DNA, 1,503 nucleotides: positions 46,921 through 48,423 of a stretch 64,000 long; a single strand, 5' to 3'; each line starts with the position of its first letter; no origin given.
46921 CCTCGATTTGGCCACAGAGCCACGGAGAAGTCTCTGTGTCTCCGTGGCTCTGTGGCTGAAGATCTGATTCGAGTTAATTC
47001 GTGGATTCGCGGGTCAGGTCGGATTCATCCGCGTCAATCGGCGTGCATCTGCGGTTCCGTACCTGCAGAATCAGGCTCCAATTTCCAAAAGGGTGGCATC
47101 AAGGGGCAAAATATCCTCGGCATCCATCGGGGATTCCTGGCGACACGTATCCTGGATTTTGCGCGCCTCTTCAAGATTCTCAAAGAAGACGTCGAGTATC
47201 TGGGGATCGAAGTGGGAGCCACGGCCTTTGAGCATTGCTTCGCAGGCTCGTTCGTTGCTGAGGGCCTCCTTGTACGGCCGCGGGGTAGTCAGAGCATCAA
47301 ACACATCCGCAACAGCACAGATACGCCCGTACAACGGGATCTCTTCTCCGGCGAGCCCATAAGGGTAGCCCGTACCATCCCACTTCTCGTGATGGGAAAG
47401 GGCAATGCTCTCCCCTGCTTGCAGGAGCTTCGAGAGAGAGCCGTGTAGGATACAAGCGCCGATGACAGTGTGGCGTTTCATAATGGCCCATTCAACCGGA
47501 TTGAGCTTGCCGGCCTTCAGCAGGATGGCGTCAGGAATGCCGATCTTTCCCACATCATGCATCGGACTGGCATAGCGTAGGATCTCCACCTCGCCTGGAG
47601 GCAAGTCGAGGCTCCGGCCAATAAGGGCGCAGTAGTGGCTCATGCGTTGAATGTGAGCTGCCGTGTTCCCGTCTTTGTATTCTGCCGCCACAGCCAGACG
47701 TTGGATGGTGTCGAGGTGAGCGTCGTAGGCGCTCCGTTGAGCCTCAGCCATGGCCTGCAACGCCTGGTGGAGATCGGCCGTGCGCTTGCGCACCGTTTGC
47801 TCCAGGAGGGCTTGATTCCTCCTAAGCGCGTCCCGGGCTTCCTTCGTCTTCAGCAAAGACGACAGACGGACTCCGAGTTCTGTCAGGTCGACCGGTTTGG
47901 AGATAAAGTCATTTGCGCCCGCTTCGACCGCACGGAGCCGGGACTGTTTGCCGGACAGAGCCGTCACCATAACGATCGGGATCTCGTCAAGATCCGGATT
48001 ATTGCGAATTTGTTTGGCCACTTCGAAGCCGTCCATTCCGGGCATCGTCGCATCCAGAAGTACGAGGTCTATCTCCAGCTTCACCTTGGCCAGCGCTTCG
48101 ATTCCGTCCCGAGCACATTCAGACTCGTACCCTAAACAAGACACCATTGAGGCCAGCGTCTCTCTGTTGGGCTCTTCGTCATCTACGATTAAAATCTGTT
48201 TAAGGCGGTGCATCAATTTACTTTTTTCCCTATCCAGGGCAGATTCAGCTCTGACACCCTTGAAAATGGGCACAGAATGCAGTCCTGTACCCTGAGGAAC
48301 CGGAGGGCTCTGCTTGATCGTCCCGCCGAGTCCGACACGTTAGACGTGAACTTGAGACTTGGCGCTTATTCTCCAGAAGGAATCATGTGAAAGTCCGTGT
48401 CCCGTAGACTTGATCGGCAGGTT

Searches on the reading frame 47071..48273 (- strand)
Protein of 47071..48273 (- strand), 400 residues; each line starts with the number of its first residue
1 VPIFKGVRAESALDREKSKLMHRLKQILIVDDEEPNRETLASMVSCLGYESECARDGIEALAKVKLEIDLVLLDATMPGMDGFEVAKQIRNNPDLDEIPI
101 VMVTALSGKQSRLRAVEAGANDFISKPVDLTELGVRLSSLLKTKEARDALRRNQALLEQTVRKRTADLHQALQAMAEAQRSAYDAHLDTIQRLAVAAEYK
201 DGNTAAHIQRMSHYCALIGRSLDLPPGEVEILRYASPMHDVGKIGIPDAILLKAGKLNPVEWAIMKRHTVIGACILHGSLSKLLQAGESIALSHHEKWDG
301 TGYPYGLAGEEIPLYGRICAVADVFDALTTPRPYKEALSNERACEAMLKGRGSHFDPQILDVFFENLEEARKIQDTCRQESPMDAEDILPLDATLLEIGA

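Call 17: search_protein_families(library=pfam, proteins=[window:47071-48273:-], max_evalue=0.0001)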
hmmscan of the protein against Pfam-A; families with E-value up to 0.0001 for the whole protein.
window:47071-48273:- (400 aa): 3 families
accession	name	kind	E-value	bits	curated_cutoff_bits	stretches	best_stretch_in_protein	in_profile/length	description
PF13487.12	HD_5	-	6.2e-36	124.1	27.2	1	200-359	10-170/170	HD domain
PF00072.30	Response_reg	-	3.3e-26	92.1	30.2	1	27-134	1-107/111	Response regulator receiver domain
PF01966.28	HD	-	8.2e-19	68.4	22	1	205-327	2-115/116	HD domain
